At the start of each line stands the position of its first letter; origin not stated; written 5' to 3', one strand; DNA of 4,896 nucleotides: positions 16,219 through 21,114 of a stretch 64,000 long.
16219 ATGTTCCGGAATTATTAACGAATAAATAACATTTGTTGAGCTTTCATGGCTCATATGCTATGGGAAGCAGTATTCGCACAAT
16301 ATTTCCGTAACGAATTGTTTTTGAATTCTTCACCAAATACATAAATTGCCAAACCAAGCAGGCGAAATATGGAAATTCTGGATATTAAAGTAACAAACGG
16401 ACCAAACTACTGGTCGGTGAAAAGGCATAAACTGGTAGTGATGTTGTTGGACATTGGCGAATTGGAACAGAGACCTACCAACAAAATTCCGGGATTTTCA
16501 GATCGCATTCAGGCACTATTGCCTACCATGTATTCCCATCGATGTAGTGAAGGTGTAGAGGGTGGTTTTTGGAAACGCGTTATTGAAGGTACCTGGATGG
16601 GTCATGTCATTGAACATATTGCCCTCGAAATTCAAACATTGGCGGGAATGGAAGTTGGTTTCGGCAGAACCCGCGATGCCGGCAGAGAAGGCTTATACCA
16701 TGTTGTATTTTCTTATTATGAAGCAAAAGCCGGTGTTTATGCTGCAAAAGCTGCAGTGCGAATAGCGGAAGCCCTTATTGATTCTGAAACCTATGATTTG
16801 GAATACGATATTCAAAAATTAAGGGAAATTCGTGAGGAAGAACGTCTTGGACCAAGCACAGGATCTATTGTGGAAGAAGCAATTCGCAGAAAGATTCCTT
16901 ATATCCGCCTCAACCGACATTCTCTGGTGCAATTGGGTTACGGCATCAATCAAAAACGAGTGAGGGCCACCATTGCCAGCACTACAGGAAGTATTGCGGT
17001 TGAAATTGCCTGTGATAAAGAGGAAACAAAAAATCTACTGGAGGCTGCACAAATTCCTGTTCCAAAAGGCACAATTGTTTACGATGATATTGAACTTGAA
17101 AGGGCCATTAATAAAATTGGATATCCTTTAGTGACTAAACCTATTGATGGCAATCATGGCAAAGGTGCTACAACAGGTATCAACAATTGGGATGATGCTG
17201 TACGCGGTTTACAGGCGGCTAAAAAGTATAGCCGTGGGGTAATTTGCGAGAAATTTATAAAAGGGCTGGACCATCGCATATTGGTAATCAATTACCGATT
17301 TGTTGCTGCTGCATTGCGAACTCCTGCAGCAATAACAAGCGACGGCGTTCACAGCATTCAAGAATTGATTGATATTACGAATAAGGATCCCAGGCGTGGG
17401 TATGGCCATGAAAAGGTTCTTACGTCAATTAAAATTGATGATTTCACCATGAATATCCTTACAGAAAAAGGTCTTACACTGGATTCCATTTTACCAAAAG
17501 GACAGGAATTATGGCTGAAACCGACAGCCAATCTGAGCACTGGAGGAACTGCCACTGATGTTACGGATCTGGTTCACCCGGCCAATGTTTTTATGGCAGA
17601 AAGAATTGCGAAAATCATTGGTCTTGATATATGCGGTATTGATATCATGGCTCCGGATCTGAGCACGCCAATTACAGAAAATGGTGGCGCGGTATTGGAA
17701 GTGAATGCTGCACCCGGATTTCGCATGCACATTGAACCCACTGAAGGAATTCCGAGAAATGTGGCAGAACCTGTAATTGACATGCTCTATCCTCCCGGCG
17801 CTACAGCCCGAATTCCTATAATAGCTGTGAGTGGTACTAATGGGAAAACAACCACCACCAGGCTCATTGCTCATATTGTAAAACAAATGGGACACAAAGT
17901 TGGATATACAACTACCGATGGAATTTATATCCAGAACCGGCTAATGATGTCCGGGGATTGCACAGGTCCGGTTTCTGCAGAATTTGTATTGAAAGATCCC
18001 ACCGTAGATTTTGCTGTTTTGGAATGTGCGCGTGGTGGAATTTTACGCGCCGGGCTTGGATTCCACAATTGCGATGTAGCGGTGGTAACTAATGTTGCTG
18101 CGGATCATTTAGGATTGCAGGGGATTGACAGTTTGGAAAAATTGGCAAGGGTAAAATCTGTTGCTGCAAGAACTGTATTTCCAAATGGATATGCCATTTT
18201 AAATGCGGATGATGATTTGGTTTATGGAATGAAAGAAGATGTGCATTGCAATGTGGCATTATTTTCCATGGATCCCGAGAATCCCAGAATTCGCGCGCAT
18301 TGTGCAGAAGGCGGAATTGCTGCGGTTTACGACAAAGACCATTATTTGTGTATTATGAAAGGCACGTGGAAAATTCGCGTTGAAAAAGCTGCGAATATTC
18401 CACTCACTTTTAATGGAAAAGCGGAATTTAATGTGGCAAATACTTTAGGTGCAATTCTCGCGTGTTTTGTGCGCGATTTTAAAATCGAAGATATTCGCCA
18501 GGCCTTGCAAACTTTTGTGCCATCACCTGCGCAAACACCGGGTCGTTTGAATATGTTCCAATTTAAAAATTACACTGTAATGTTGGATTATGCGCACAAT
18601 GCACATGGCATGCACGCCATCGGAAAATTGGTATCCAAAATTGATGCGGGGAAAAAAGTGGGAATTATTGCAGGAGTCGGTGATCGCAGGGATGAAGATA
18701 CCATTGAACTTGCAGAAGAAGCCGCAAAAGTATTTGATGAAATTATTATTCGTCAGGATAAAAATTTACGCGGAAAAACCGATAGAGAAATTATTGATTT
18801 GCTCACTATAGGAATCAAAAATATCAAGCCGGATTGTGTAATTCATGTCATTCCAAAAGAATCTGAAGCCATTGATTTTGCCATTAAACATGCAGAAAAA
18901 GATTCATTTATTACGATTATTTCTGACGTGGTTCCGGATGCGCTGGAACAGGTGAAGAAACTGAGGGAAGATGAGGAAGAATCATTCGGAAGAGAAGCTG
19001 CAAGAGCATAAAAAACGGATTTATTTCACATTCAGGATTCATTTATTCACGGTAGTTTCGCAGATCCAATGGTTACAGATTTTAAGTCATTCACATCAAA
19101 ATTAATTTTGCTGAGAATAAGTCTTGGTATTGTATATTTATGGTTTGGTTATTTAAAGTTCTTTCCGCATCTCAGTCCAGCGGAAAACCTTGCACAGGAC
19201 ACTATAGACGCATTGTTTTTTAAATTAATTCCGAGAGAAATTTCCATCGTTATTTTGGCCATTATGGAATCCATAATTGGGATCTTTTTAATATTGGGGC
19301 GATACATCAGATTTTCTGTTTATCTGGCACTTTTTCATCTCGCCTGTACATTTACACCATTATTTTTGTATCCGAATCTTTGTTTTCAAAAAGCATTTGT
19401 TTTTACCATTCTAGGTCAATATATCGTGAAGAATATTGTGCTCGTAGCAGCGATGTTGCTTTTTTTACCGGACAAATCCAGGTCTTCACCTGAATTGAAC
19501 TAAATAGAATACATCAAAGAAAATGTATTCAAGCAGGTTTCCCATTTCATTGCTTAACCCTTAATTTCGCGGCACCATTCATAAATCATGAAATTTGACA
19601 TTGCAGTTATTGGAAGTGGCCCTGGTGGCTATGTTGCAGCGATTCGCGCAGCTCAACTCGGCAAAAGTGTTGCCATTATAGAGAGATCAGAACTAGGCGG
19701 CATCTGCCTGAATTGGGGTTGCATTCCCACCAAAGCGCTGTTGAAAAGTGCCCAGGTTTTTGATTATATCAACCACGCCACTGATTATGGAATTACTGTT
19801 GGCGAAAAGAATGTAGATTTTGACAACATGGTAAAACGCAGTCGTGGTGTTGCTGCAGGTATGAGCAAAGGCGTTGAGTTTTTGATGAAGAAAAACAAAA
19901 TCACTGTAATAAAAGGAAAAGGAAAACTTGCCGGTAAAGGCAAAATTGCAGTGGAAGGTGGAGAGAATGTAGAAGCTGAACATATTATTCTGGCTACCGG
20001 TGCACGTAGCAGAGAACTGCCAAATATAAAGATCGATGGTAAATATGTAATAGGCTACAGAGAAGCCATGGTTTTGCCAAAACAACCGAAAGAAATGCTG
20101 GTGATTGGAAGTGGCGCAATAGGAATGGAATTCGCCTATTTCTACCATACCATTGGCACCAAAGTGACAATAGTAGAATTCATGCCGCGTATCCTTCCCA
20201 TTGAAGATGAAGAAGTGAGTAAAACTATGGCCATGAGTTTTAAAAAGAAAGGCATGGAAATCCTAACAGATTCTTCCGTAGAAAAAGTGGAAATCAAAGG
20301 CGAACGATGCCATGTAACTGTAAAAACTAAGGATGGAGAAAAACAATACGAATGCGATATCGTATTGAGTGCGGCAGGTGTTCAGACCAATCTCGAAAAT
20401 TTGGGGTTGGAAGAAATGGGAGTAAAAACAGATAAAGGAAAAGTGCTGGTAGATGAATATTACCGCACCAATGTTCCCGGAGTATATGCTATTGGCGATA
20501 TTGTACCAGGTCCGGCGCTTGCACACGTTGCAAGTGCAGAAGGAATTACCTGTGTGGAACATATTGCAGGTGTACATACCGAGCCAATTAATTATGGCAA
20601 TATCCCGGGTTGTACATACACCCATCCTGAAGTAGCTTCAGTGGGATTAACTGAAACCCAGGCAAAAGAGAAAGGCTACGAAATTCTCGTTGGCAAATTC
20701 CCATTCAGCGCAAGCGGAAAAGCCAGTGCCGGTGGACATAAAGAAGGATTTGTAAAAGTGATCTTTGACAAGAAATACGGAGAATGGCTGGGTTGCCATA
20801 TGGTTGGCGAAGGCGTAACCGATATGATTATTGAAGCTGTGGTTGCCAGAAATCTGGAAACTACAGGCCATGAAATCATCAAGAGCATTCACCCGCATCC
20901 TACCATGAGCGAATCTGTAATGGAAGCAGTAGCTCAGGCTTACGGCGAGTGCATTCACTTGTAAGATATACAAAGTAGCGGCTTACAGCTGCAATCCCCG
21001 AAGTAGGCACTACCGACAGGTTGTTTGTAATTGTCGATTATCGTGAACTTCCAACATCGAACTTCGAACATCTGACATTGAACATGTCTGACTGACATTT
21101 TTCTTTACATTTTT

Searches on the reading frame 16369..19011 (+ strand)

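Call 18: search_protein_families(library=pfam, proteins=[window:16369-19011:+], max_evalue=0.00001)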
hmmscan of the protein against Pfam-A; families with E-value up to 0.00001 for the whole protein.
window:16369-19011:+ (880 aa): 5 families
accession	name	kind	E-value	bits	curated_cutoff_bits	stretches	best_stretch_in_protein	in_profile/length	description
PF18921.5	Cyanophycin_syn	-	1.8e-45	154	27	1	25-138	2-115/115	Cyanophycin synthase-like N-terminal domain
PF08245.18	Mur_ligase_M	-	9.6e-23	81.6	24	1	487-698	1-199/200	Mur ligase middle domain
PF02875.26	Mur_ligase_C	-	1.4e-13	52.3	28.4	1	725-850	1-123/127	Mur ligase, glutamate ligase domain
PF08443.16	RimK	-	4.8e-11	43.1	21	0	215-317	2-105/188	RimK-like ATP-grasp domain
PF02222.28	ATP-grasp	-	5.3e-07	29.9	27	1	223-298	2-77/179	ATP-grasp domain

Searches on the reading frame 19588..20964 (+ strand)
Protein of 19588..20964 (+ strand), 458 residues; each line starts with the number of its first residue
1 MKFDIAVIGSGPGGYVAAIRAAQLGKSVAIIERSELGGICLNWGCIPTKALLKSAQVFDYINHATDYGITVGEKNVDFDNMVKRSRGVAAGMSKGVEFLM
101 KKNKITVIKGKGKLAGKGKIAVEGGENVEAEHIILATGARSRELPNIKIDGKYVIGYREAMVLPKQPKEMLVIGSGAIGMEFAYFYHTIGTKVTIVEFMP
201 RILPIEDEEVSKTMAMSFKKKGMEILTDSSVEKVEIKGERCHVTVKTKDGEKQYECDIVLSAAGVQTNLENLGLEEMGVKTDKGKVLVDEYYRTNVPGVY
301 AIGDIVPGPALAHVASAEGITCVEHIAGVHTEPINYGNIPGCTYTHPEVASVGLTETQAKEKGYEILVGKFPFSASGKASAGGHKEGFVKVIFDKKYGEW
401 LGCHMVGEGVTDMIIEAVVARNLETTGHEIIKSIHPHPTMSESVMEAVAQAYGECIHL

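Call 18: search_protein_families(library=pfam, proteins=[window:19588-20964:+], max_evalue=0.00001)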
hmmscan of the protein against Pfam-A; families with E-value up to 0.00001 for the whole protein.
window:19588-20964:+ (458 aa): 9 families
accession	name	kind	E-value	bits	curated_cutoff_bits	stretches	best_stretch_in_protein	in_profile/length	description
PF07992.20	Pyr_redox_2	-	1.9e-72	244.6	26.1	1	3-319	1-291/291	Pyridine nucleotide-disulphide oxidoreductase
PF02852.28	Pyr_redox_dim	-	2.9e-36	124.5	25.3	1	339-447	1-109/110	Pyridine nucleotide-disulphide oxidoreductase, dimerisation domain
PF00070.33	Pyr_redox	-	1.2e-24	87.1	22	1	170-248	2-80/82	Pyridine nucleotide-disulphide oxidoreductase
PF13738.12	Pyr_redox_3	-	1.2e-16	61.2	30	1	7-303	2-305/305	Pyridine nucleotide-disulphide oxidoreductase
PF01266.30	DAO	-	1.2e-11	45.2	27.9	0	206-272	147-213/353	FAD dependent oxidoreductase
PF00890.30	FAD_binding_2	-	9.6e-11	41.9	20.4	1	4-67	1-67/414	FAD binding domain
PF12831.13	FAD_oxidored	-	8.3e-10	39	27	1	4-39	1-37/416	FAD dependent oxidoreductase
PF03486.20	HI0933_like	-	8.9e-10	38.9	50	0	4-35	2-33/244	HI0933-like protein Rossmann domain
PF13450.12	NAD_binding_8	-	2.8e-08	34.3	21.9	0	7-40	1-35/68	NAD(P)-binding Rossmann-like domain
